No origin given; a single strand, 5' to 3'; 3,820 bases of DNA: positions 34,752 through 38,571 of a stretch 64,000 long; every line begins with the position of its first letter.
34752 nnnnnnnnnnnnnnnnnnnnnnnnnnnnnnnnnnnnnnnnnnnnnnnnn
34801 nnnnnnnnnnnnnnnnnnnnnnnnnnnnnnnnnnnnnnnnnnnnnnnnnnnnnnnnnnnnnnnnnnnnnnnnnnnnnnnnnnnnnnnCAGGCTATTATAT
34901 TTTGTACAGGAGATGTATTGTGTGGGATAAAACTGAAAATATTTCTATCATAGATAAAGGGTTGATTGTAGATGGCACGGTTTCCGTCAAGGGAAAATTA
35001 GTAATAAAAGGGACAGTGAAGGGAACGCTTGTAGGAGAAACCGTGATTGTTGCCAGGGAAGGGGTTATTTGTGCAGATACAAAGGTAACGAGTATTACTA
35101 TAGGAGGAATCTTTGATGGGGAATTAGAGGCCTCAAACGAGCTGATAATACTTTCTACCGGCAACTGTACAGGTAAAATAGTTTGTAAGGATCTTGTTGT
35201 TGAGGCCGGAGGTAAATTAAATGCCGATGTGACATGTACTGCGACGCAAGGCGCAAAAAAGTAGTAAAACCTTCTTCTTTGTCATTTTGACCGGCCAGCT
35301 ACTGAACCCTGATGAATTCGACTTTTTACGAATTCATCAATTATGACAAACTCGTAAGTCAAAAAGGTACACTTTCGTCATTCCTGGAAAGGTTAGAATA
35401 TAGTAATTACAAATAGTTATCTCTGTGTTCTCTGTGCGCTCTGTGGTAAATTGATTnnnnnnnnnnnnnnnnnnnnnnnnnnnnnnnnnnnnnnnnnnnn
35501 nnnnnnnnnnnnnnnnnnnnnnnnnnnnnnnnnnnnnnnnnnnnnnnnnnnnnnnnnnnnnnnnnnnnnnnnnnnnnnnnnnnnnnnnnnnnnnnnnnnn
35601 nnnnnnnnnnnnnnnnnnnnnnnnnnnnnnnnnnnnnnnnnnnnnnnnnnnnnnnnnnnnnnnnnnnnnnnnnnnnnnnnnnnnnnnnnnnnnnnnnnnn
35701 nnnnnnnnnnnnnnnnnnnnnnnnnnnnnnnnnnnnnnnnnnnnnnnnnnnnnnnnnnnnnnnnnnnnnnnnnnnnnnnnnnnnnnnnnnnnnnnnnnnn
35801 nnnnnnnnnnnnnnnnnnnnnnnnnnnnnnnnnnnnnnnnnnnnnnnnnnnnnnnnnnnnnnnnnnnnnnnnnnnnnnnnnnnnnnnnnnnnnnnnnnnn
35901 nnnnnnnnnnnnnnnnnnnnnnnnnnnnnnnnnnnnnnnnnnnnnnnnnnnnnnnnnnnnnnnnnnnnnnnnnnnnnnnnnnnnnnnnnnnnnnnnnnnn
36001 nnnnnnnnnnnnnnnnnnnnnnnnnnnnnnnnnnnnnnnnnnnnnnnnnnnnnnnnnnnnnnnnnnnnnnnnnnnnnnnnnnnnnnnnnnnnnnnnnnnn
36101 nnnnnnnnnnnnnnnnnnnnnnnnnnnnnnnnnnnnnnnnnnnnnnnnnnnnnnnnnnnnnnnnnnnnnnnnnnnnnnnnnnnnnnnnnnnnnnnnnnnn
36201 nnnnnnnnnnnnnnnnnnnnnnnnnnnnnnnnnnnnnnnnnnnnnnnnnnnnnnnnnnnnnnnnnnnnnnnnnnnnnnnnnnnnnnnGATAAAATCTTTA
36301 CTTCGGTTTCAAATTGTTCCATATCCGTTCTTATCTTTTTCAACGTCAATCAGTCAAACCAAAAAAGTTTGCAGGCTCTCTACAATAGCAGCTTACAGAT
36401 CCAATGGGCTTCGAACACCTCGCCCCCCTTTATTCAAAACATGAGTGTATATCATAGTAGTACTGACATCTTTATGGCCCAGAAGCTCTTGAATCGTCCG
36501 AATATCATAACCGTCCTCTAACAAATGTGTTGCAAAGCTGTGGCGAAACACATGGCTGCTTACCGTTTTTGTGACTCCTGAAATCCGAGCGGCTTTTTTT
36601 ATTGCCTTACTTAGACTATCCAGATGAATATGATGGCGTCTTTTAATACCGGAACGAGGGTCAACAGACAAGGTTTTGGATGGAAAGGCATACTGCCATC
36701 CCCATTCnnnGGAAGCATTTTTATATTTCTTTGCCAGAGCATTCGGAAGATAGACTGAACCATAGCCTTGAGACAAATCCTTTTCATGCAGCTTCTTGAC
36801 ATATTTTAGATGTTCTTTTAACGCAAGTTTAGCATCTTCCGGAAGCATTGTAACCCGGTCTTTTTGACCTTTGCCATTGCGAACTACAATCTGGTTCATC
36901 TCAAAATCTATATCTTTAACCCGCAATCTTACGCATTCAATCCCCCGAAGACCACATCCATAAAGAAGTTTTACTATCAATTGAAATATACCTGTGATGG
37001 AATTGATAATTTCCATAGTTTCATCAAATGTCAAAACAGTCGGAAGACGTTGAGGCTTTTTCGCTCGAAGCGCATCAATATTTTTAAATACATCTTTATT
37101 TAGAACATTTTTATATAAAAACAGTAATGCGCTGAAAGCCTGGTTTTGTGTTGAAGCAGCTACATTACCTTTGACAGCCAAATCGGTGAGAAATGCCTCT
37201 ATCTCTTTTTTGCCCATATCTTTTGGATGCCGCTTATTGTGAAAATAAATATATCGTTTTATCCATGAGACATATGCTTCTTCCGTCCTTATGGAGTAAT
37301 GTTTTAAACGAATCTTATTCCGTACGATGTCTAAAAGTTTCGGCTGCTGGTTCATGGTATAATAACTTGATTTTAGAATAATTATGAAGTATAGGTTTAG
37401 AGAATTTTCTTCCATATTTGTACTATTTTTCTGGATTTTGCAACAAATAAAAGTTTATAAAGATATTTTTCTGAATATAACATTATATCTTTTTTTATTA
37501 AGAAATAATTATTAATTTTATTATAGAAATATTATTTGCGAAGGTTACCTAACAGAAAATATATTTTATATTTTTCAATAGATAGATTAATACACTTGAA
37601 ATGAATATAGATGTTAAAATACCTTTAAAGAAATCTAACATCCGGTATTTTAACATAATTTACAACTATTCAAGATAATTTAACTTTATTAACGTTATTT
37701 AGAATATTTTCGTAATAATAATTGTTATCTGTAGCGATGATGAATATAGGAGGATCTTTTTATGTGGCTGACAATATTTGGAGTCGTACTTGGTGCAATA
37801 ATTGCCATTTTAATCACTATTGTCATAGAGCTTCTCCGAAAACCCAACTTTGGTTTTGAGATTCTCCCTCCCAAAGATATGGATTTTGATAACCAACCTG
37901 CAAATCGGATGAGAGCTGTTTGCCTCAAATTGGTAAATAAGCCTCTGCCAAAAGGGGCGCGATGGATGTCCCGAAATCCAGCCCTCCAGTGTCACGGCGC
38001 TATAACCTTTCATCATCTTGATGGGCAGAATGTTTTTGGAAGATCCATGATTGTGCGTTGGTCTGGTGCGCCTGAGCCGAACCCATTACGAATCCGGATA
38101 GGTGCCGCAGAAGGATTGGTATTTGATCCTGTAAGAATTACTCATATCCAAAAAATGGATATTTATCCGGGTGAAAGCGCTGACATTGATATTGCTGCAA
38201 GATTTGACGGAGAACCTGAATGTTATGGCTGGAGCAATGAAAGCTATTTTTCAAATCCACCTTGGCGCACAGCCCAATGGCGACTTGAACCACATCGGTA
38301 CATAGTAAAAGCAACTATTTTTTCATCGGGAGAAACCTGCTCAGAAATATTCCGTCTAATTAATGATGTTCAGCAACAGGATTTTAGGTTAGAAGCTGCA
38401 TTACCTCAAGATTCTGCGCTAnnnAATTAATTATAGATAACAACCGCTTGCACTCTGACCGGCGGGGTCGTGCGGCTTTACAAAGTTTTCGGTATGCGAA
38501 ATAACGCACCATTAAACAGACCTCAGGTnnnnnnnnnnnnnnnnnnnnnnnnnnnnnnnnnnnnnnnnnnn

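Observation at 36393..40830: Frozen chromosomal integron with a two-gene restriction-modification cassette near attI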

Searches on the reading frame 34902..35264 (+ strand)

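Call 64: search_protein_families(library=pfam, proteins=[window:34902-35264:+], max_evalue=0.001)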
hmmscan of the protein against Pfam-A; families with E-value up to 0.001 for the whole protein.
window:34902-35264:+ (120 aa): 1 family
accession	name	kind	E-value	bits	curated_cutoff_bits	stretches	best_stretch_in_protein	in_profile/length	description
PF04519.19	Bactofilin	-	4.9e-18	65.6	27.9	1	15-110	1-97/98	Polymer-forming cytoskeletal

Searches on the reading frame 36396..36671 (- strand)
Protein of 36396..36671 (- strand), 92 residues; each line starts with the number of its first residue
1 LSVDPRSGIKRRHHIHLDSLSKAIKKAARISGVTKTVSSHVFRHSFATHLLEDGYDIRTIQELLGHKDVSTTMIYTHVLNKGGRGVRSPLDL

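Call 4: search_protein_families(library=pfam, proteins=[window:36396-36671:-], max_evalue=0.01)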
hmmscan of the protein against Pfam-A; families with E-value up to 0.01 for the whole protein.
window:36396-36671:- (92 aa): 2 families
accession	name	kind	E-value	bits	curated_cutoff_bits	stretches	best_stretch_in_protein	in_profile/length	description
PF00589.27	Phage_integrase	-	4.2e-21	75.9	27.1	1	10-79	100-169/172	Phage integrase family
PF20960.2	Bag6_BAGS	-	0.0036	17.9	22.9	1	19-56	4-41/53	Bag6, BAG-similar domain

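Call 5: search_protein_families(library=ncbifam, proteins=[window:36396-36671:-], max_evalue=0.01)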
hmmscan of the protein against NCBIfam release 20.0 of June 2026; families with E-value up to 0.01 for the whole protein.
window:36396-36671:- (92 aa): 12 families
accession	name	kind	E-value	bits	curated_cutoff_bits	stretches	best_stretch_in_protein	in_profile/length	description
TIGR02249.1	integrase_gron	subfamily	1.2e-41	143.1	265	1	2-91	224-313/315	integron integrase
NF011946.0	PRK15417.1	equivalog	1.3e-33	116.6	435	1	2-91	239-328/337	integron integrase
TIGR02225.1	recomb_XerD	equivalog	6.2e-26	91.4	329.6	1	11-81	207-277/290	site-specific tyrosine recombinase XerD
NF001399.0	PRK00283.1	subfamily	1e-25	90.6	279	1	11-81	215-286/300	tyrosine recombinase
NF040815.2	recomb_XerA_Arch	equivalog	7.8e-25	87.9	220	1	10-79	186-255/263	site-specific tyrosine recombinase/integron integrase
TIGR02224.1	recomb_XerC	equivalog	1.2e-23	83.9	335.15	1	13-79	212-278/295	tyrosine recombinase XerC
NF002331.0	PRK01287.1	subfamily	2.8e-18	66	371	1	17-78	250-312/365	site-specific tyrosine recombinase XerC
NF003462.0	PRK05084.1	equivalog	1.5e-11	43.6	267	1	13-82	281-348/360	tyrosine recombinase XerS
NF007371.0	PRK09871.1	subfamily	4.4e-07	29.6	222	1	22-77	118-173/198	tyrosine-type DNA invertase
NF007370.0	PRK09870.1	subfamily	1.1e-06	28.5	221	1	22-77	123-178/200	tyrosine-type DNA invertase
NF041502.1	integrase_1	equivalog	1.4e-06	27.3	350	1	17-79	299-361/484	site-specific integrase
NF040693.1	recomb_GmtY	equivalog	0.00029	20.2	340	1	19-77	373-431/441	gamma-mobile-trio recombinase GmtY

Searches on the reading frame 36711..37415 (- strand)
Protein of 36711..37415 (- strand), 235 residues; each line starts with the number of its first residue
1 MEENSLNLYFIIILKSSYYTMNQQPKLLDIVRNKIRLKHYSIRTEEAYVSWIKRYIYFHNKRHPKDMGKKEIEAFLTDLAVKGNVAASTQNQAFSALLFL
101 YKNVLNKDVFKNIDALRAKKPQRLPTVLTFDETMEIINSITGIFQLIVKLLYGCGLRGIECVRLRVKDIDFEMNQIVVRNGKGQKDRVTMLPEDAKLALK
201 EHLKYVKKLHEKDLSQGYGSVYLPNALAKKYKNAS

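Call 4: search_protein_families(library=pfam, proteins=[window:36711-37415:-], max_evalue=0.01)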
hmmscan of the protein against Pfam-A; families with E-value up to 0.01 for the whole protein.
window:36711-37415:- (235 aa): 2 families
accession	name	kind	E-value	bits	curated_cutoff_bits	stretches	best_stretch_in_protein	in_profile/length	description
PF13495.12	Phage_int_SAM_4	-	4e-32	110.9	27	1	27-109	1-83/85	Phage integrase, N-terminal SAM-like domain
PF00589.27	Phage_integrase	-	2.3e-12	47.5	27.1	1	132-207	7-87/172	Phage integrase family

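Call 5: search_protein_families(library=ncbifam, proteins=[window:36711-37415:-], max_evalue=0.01)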
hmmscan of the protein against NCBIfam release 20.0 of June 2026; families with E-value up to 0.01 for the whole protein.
window:36711-37415:- (235 aa): 9 families
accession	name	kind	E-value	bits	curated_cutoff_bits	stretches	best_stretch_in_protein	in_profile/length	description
TIGR02249.1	integrase_gron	subfamily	5.4e-83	279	265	1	27-234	1-208/315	integron integrase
NF011946.0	PRK15417.1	equivalog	4e-57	193.9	435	1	26-234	15-223/337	integron integrase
NF040815.2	recomb_XerA_Arch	equivalog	6.6e-27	94.7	220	1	33-207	5-176/263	site-specific tyrosine recombinase/integron integrase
TIGR02224.1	recomb_XerC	equivalog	2.4e-20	73.1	335.15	1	38-212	11-198/295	tyrosine recombinase XerC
TIGR02225.1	recomb_XerD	equivalog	1.3e-18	67.4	329.6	1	38-212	11-193/290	site-specific tyrosine recombinase XerD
NF001399.0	PRK00283.1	subfamily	5.7e-18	65.2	279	1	43-210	25-201/300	tyrosine recombinase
NF002331.0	PRK01287.1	subfamily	3.1e-14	52.7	371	1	36-207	38-227/365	site-specific tyrosine recombinase XerC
NF003462.0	PRK05084.1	equivalog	5.9e-06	25.2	267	1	147-206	200-258/360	tyrosine recombinase XerS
NF002685.0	PRK02436.1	equivalog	1.1e-05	25.4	178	1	87-212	61-179/245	site-specific tyrosine recombinase XerD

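Call 52: find_related_loci(query=window:36711-37355:-, collection=genome_contigs, flank=8000)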
Query seq(215 aa) (215 aa) in genome_contigs; peptide patterns used: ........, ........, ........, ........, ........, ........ (x = any residue, [..] = any of these).
155 stretches matched a pattern; 35 encode a relative of the query (tblastn E <= 1e-3); 35 distinct loci.
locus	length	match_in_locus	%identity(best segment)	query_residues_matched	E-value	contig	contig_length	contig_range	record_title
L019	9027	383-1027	92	1-215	3e-136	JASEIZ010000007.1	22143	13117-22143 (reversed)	MAG: Desulfobacterales bacterium isolate Yes71-19 NODE_7_length_22143_cov_3.915746, whole genome shotgun sequence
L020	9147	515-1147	70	4-214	3e-96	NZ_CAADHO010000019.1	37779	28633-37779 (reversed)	Desulfoluna butyratoxydans isolate Desulfoluna butyratoxydans MSL71, whole genome shotgun sequence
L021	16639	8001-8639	61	2-214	5e-88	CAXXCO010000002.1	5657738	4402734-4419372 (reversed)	MAG: uncultured Desulfatitalea sp. isolate 7cec4d45-42e6-4393-b881-fae3dd02875f genome assembly, contig: contig_2, whole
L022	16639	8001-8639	56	2-214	2e-83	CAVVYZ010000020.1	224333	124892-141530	MAG: uncultured delta proteobacterium isolate MFD03899.bin.2.22 genome assembly, contig: contig_5472, whole genome shotg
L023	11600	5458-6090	60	5-215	2e-83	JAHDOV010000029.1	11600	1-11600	MAG: Deltaproteobacteria bacterium isolate SL3-B22.2 k141_259260, whole genome shotgun sequence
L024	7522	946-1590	56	1-215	6e-83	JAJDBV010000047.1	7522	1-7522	MAG: Nitrospirota bacterium isolate OFTM249 OFTM249_46, whole genome shotgun sequence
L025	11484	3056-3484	85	1-143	1e-82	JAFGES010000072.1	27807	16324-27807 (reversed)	MAG: Desulfobacterales bacterium isolate Zod_Metabat.1250 k87_7184416, whole genome shotgun sequence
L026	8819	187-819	60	5-215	2e-82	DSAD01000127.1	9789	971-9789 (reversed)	MAG TPA_asm: Deltaproteobacteria bacterium isolate SpSt-1140 Ga0129302_1004046, whole genome shotgun sequence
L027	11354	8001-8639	57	2-214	2e-79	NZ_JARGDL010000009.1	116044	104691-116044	Stygiobacter electus strain 09-Me 9, whole genome shotgun sequence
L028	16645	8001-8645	58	1-215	3e-79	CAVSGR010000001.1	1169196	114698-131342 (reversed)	MAG: uncultured Ignavibacteria bacterium isolate MFD05684.bin.1.87 genome assembly, contig: contig_11213, whole genome s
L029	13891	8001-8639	56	3-215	1e-77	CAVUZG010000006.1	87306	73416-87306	MAG: uncultured Ignavibacteria bacterium isolate MFD05684.bin.1.398 genome assembly, contig: contig_34229, whole genome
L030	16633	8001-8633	57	4-214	7e-77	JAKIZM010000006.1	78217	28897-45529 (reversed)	MAG: Bacteroidetes bacterium isolate UR.bin72 UR_contig_528, whole genome shotgun sequence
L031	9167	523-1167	55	1-214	6e-73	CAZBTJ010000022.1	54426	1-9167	MAG TPA_asm: uncultured Pirellulales bacterium isolate SRP191223_co1_250 genome assembly, contig: NODE_360_length_54426_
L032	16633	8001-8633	54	5-215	1e-72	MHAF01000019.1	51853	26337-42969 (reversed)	MAG: Ignavibacteria bacterium RBG_16_34_14 RBG_16_scaffold_1405, whole genome shotgun sequence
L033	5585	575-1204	55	6-214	1e-72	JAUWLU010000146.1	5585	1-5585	MAG: Desulfuromonadales bacterium isolate CSMAG_2380 CSMAG_2380_k141_261422_length_5585_cov_9.0000, whole genome shotgun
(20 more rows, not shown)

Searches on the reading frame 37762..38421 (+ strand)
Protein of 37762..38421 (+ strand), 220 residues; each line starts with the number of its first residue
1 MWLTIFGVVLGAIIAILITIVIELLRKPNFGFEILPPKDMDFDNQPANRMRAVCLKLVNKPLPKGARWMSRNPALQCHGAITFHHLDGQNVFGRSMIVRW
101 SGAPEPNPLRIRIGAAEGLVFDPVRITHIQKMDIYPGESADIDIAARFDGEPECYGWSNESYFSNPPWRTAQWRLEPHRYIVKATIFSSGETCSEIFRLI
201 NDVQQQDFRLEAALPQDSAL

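Call 4: search_protein_families(library=pfam, proteins=[window:37762-38421:+], max_evalue=0.01)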
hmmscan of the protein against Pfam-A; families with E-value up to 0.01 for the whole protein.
window:37762-38421:+ (220 aa): 0 families

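Call 5: search_protein_families(library=ncbifam, proteins=[window:37762-38421:+], max_evalue=0.01)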
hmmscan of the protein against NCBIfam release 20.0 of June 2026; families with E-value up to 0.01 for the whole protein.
window:37762-38421:+ (220 aa): 0 families

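Call 7: search_protein_families(library=padloc, proteins=[window:37762-38421:+], max_evalue=0.01)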
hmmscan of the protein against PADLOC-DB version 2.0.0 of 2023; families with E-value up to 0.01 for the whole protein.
window:37762-38421:+ (220 aa): 0 families

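Call 46: find_homologous_proteins(query=window:37762-38421:+)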
Query window:37762-38421:+ (220 aa): 261 proteins with E <= 0.001 among 452 candidates; the best 120 are listed.
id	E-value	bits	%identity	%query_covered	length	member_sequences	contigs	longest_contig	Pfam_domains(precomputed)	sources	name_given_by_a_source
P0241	3.7e-148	509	99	100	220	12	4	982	-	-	-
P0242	1.9e-134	464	90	100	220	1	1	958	-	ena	-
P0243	2.1e-131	454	88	100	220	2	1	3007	-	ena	-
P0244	5.8e-129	446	86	100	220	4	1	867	-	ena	-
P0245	9.9e-127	439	84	100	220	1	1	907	-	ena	-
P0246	1.9e-126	438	85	100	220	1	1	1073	-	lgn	-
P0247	1.0e-121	422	82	100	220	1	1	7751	-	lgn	-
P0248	2.3e-121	421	80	100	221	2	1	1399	-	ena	-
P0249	1.1e-111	389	75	100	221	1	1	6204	-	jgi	jgi:hypothetical protein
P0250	4.0e-111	388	77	98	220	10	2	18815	-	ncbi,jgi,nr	ncbi:MAG: hypothetical protein JRJ38_07145 [Deltaproteobacteria bacterium]|nr:hypothetical protein [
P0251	3.3e-110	385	78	96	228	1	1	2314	-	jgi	jgi:hypothetical protein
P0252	3.0e-108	378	73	99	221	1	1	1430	-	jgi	jgi:hypothetical protein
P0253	1.2e-104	366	74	100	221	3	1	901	-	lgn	-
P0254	7.6e-104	364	72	100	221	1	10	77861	-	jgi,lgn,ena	jgi:hypothetical protein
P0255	5.6e-103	361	72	100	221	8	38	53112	-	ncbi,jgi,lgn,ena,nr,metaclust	ncbi:MAG: hypothetical protein COW04_00395 [Deltaproteobacteria bacterium CG12_big_fil_rev_8_21_14_0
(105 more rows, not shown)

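Call 54: predict_structure(alignment_id=A3)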
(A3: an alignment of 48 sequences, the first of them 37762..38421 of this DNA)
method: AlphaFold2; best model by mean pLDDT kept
length: 220 residues; sequences in the alignment: 48
mean_pLDDT: 87.1   pTM: 0.80
mean pLDDT of the five models: 87.1, 86.6, 84.8, 84.0, 83.6
residues with pLDDT >= 90: 128; 70-90: 66; 50-70: 23; < 50: 3
segments of 3 or more residues with pLDDT < 50: 164-166
pLDDT, mean of each block of 10 residues (from residue 1): 87 95 90 95 82 95 87 91 96 91 69 78 60 92 93 86 62 93 92 95 95 93
secondary structure, 60 per line:
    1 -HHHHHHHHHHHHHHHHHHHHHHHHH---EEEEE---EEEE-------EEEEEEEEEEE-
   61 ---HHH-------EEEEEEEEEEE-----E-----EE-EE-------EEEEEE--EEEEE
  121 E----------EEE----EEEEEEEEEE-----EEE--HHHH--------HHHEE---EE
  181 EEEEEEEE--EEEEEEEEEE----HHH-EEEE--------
elements in order: H2-26 E30-34 E38-41 E49-59 E74-84 E108-113 E116-121 E132-134 E139-148 E154-156 H159-162 E179-188 E191-200 E209-212

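Call 58: fold_search(model_id=the predicted structure, library=pdb)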
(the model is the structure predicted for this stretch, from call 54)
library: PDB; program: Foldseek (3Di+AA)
matches with E <= 10: 492; with E <= 0.001: 0
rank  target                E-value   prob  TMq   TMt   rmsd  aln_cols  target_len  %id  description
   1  6byi_A                4.1e-03  1.00  0.28  0.09   7.7       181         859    9  Crystal structure of the acid-base mutant (E477A) of the GH2 exo-beta-mannanase from Xanthomonas axonopodis pv. citri (released 2018-07-18)
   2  6byc                  4.8e-03  1.00  0.28  0.09   9.1       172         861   10  Crystal structure of the GH2 exo-beta-mannanase from Xanthomonas axonopodis pv. citri (released 2018-07-18)
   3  6byg_A                5.1e-03  1.00  0.28  0.09   8.9       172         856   10  Crystal structure of the nucleophile mutant (E575A) of the GH2 exo-beta-mannanase from Xanthomonas axonopodis pv. citr (released 2018-07-18)
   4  7p4l_B                5.7e-03  0.96  0.22  0.12   8.8       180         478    9  Crystal structure of the trimeric ectodomain of archaeal Fusexin1 (Fsx1) (released 2022-07-13)
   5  8b7d                  7.7e-03  0.97  0.29  0.39  11.1       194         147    9  Luminal domain of TMEM106B (released 2023-07-19)
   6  6bye_A                1.0e-02  0.92  0.25  0.08   9.0       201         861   10  Crystal structure of the GH2 exo-beta-mannanase from Xanthomonas axonopodis pv. citri in complex with mannose (released 2018-07-18)
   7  7wrk                  1.3e-02  0.97  0.31  0.41  12.0       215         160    9  Structure of hypothetical protein TTHA1873 from Thermus thermophilus (released 2022-03-09)
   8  7p4l_C                1.4e-02  0.90  0.22  0.12   8.8       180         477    9  Crystal structure of the trimeric ectodomain of archaeal Fusexin1 (Fsx1) (released 2022-07-13)
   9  6byg_B                1.5e-02  0.84  0.25  0.09  10.5       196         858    9  Crystal structure of the nucleophile mutant (E575A) of the GH2 exo-beta-mannanase from Xanthomonas axonopodis pv. citr (released 2018-07-18)
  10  8dhe_A                1.7e-02  0.99  0.28  0.11   8.3       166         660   10  Tannerella forsythia beta-glucuronidase (mL1) (released 2023-05-17)
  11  3fn9_C                1.9e-02  0.99  0.29  0.11   9.0       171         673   14  Crystal structure of putative beta-galactosidase from bacteroides fragilis (released 2009-01-13)
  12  3but                  2.2e-02  0.69  0.23  0.34  10.0       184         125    7  Crystal structure of protein Af_0446 from Archaeoglobus fulgidus (released 2008-01-15)
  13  9lj6                  3.3e-02  0.69  0.22  0.21  13.0       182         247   10  Crystal Structure of C-terminal rigid fragment containing middle and C-terminal domains of the Basal pilin EbpB from Ent (released 2025-07-16)
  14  1gyv                  3.4e-02  0.80  0.24  0.37  12.8       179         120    7  Gamma-adaptin appendage domain from clathrin adaptor AP1, L762E mutant (released 2002-08-22)
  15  9lr7_B                3.8e-02  0.57  0.20  0.13  12.6       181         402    8  Crystal Structure of the Basal pilin EbpB from Enterococcus faecalis. (released 2025-07-16)
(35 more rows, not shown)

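Call 70: find_encoding_contigs(protein=P0247, flank=5000, max_places=2)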
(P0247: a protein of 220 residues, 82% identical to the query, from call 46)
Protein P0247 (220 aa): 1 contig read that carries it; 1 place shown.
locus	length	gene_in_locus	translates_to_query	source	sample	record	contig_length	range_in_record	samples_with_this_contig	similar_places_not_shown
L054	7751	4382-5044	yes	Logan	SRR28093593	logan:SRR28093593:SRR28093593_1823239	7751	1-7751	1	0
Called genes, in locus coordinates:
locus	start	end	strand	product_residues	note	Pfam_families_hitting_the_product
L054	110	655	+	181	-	PF05068:MtlR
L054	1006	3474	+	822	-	-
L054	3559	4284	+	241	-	PF11185:DUF2971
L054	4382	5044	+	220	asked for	-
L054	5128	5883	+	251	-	-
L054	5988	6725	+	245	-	PF10881:DUF2726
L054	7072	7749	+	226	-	?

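Call 71: find_encoding_contigs(protein=P0250, flank=6000, max_places=2)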
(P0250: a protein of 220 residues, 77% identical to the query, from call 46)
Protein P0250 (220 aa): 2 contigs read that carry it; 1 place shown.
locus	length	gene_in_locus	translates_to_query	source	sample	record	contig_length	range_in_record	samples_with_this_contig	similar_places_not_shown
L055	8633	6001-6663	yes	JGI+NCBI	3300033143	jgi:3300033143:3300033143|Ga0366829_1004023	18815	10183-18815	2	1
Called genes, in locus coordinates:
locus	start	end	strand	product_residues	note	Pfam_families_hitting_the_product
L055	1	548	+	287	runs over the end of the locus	PF02985:HEAT (faint), PF13646:HEAT_2, PF03130:HEAT_PBS (faint)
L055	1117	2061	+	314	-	PF13857:Ank_5 (faint), PF24521:Ank_KRIT1, PF12796:Ank_2, PF13606:Ank_3 (faint), PF00023:Ank (weak), PF13637:Ank_4 (weak)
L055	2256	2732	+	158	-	-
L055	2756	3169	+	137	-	-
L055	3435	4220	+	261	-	-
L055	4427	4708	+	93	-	-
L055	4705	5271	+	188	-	-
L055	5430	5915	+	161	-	-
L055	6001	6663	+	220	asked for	-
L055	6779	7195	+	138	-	-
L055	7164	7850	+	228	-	-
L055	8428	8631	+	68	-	?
